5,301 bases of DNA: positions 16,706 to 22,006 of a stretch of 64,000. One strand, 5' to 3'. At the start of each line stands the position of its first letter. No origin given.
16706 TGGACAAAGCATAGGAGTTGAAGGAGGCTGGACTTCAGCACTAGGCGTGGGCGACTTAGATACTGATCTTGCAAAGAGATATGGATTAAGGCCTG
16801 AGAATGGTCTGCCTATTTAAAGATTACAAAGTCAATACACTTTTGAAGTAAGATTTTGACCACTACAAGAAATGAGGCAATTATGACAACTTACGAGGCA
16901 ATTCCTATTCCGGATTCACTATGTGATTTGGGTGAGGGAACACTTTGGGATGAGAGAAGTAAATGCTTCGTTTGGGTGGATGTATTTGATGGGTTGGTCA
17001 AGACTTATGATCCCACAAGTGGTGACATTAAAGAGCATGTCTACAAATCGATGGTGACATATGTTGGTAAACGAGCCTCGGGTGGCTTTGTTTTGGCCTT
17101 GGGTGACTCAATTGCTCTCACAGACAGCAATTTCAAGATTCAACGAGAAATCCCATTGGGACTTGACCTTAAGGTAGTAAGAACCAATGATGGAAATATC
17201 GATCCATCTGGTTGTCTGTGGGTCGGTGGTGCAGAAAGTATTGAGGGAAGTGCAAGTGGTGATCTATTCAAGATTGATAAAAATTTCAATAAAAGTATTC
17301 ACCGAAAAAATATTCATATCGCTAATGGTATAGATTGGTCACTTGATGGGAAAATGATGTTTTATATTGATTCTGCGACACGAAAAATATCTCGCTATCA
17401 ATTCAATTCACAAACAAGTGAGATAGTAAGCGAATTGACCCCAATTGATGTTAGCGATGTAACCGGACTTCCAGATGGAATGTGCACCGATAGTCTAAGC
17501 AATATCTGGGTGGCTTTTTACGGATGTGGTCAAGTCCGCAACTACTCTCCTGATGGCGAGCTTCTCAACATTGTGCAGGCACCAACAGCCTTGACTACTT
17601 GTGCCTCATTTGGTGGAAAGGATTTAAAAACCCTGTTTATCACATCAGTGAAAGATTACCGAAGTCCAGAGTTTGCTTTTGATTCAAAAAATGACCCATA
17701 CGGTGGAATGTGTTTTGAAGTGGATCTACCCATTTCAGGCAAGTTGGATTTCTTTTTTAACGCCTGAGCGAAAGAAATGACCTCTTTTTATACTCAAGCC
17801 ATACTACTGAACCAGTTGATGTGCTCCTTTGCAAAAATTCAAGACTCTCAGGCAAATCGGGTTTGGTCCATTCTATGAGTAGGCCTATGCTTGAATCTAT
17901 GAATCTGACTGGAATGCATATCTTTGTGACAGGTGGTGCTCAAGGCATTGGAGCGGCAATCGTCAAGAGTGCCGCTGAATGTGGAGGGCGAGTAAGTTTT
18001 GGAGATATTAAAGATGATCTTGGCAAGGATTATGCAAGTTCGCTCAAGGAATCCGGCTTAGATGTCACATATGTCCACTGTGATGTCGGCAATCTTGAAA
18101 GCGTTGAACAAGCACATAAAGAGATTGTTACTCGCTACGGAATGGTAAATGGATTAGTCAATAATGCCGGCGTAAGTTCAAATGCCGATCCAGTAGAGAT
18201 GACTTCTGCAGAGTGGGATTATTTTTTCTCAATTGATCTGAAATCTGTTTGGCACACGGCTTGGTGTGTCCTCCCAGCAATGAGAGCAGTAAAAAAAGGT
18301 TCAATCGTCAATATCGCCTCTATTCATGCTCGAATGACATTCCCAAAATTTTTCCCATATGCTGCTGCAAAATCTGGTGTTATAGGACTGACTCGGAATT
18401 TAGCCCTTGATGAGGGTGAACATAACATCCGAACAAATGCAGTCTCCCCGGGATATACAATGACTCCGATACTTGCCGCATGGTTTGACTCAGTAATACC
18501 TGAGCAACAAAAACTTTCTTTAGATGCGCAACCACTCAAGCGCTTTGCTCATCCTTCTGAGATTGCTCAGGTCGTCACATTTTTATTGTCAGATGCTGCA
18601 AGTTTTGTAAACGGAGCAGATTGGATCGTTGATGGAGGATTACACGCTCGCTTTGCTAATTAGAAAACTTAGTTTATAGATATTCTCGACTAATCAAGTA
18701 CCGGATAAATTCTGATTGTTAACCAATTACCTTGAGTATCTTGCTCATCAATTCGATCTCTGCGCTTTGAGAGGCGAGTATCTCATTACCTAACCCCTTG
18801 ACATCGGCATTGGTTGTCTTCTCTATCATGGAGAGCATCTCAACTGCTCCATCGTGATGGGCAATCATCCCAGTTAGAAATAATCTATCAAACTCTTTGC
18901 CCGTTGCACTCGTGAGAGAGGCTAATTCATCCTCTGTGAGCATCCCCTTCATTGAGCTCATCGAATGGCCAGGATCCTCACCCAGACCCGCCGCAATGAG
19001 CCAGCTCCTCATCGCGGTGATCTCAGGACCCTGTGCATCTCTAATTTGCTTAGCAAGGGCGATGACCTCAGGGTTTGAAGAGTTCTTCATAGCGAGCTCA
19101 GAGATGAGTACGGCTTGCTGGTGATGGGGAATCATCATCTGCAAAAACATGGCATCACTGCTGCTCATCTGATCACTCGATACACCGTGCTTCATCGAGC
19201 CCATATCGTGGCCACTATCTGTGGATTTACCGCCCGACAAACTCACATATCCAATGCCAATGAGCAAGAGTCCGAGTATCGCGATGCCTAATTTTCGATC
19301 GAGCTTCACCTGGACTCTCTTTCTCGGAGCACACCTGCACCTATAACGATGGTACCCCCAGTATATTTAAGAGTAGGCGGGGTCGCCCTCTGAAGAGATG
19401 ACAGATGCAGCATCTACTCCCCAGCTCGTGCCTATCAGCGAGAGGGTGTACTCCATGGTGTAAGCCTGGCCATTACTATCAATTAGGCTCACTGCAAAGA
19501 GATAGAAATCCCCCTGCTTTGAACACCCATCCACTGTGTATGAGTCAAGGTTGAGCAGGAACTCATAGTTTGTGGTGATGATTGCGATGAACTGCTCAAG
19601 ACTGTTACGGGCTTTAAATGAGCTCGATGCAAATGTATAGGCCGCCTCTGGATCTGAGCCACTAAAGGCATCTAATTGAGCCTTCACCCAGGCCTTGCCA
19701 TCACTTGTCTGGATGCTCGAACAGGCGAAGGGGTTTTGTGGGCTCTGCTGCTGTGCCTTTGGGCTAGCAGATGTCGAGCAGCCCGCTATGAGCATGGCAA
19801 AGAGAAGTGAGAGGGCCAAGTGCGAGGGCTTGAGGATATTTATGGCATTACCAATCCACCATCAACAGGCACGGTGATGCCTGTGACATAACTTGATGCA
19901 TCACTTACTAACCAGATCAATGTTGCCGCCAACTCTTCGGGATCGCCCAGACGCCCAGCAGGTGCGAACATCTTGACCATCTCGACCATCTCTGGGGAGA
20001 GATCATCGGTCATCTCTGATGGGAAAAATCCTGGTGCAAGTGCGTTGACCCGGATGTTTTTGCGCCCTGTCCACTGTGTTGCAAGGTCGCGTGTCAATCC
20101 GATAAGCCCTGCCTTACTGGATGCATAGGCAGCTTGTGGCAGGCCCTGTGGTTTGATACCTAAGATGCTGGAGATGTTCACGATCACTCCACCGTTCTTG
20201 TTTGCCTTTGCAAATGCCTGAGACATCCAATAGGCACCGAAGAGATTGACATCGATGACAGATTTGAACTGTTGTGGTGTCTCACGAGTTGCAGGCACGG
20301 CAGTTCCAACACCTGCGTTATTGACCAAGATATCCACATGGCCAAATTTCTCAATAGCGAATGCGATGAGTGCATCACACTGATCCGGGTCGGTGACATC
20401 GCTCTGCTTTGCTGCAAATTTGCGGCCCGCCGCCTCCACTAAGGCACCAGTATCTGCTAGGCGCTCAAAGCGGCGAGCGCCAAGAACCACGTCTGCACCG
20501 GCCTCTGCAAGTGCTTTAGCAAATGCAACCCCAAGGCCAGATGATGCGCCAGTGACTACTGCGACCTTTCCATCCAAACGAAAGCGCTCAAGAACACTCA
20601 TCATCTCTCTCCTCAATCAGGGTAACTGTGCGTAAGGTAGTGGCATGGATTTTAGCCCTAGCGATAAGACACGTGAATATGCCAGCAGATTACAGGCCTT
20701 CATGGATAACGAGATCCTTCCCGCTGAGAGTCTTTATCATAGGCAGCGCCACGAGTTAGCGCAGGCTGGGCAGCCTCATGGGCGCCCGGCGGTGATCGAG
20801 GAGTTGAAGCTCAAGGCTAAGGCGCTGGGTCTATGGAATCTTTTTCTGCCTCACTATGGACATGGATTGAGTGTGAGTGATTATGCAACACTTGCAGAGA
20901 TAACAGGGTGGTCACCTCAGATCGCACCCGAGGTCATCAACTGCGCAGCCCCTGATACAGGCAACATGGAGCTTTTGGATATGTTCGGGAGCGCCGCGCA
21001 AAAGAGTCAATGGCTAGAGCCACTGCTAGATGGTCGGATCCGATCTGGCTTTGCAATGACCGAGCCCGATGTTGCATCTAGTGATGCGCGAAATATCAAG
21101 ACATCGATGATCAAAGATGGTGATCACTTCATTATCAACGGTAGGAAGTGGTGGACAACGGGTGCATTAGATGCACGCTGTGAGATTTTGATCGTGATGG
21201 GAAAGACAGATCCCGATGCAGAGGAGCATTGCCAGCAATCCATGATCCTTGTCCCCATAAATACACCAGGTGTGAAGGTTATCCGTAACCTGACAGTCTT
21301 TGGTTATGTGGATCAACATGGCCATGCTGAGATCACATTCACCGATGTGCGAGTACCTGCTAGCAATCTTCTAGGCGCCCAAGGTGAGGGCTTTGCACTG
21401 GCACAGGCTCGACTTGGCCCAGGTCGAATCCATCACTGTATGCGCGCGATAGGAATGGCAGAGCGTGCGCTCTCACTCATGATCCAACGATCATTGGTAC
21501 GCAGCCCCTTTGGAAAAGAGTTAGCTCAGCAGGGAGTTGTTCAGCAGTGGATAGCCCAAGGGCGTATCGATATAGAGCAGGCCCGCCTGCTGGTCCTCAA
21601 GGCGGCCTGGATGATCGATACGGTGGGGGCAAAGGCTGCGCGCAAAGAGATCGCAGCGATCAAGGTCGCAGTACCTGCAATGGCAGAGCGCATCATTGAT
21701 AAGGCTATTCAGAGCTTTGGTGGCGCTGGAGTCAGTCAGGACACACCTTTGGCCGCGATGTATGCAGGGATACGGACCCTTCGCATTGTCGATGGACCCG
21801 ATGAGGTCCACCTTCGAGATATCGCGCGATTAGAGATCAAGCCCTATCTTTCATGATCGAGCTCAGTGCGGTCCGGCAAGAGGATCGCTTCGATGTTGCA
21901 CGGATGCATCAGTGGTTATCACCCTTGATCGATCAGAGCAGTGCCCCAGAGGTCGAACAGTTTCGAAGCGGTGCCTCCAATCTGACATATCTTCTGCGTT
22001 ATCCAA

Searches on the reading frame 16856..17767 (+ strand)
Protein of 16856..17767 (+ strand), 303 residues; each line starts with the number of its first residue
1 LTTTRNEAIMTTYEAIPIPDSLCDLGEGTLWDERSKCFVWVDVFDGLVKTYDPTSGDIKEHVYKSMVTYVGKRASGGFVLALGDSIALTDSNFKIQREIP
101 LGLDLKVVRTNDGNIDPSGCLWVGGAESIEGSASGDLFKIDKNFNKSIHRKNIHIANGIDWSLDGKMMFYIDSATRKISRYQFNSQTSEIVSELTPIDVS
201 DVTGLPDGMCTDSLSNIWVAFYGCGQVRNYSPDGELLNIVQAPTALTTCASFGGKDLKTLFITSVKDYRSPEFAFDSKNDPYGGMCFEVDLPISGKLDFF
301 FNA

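Call 26: search_protein_families(library=pfam, proteins=[window:16856-17767:+])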
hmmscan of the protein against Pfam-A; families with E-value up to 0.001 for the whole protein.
window:16856-17767:+ (303 aa): 1 family
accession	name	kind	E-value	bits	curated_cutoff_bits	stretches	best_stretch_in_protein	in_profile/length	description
PF08450.18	SGL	-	3.3e-57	194.3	26.3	1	25-265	1-245/246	SMP-30/Gluconolactonase/LRE-like region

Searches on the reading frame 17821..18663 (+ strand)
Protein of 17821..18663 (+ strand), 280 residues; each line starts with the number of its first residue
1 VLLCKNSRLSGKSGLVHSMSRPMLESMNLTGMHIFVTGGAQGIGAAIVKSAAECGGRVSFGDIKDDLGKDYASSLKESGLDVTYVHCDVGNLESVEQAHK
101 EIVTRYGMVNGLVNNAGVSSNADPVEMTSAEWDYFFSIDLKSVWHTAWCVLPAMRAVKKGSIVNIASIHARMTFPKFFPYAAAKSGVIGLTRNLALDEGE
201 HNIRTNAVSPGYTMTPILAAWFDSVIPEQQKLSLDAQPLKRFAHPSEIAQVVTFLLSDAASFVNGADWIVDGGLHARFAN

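Call 26: search_protein_families(library=pfam, proteins=[window:17821-18663:+])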
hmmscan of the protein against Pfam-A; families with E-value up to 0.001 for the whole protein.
window:17821-18663:+ (280 aa): 3 families
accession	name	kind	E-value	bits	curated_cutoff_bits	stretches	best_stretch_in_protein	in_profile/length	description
PF13561.12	adh_short_C2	-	1.2e-59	202.2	27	1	40-275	3-236/236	Enoyl-(Acyl carrier protein) reductase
PF00106.31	adh_short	-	6e-50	169.9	26.6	1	33-221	2-190/195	short chain dehydrogenase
PF08659.16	KR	-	3.2e-12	47.2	22.6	1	35-185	4-154/180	KR domain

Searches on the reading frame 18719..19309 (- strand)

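Call 26: search_protein_families(library=pfam, proteins=[window:18719-19309:-])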
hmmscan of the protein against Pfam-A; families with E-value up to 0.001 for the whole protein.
window:18719-19309:- (196 aa): 2 families
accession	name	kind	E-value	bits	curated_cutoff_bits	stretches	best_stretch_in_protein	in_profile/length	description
PF03713.19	DUF305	-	4.4e-43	147.4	27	1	52-192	1-151/151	Domain of unknown function (DUF305)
PF13628.12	DUF4142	-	1.1e-11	45.6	27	1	51-173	2-120/138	Domain of unknown function (DUF4142)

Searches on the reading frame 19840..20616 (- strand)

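Call 26: search_protein_families(library=pfam, proteins=[window:19840-20616:-])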
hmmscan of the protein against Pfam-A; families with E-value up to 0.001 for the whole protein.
window:19840-20616:- (258 aa): 5 families
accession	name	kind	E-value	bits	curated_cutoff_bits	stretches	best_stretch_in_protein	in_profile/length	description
PF13561.12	adh_short_C2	-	3.2e-58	197.5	27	1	23-255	1-235/236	Enoyl-(Acyl carrier protein) reductase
PF00106.31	adh_short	-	1.4e-54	185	26.6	1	17-208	1-192/195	short chain dehydrogenase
PF08659.16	KR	-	9.7e-13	48.9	22.6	1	20-169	4-154/180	KR domain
PF23441.1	SDR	-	3.2e-07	30.4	27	1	18-256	9-256/258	SDR-like rossmann domain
PF01370.27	Epimerase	-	1.8e-05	24.7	20.9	1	20-153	2-120/240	NAD dependent epimerase/dehydratase family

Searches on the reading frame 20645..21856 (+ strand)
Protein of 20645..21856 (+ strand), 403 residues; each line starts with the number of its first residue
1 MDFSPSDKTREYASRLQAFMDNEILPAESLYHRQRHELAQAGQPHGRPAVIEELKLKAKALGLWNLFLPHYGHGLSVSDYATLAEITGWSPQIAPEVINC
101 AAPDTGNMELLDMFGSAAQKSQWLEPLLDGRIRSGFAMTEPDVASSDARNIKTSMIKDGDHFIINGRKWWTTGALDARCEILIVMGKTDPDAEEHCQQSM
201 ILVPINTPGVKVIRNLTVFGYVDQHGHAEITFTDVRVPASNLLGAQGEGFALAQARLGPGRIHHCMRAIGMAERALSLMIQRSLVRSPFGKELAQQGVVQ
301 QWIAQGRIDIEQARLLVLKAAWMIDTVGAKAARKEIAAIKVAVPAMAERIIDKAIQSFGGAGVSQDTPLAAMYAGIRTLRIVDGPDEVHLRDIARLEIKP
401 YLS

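Call 26: search_protein_families(library=pfam, proteins=[window:20645-21856:+])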
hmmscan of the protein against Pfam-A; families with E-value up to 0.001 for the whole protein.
window:20645-21856:+ (403 aa): 4 families
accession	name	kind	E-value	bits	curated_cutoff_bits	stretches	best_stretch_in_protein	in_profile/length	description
PF00441.29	Acyl-CoA_dh_1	-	3.2e-36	125.2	22.4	1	247-395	1-147/150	Acyl-CoA dehydrogenase, C-terminal domain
PF02770.24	Acyl-CoA_dh_M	-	1.3e-19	70.6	33.3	1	135-235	1-97/97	Acyl-CoA dehydrogenase, middle domain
PF08028.16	Acyl-CoA_dh_2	-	1.3e-09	38.9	22.7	1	263-369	2-116/134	Acyl-CoA dehydrogenase, C-terminal domain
PF02771.21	Acyl-CoA_dh_N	-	1.1e-05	26.2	22.9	1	7-130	2-112/113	Acyl-CoA dehydrogenase, N-terminal domain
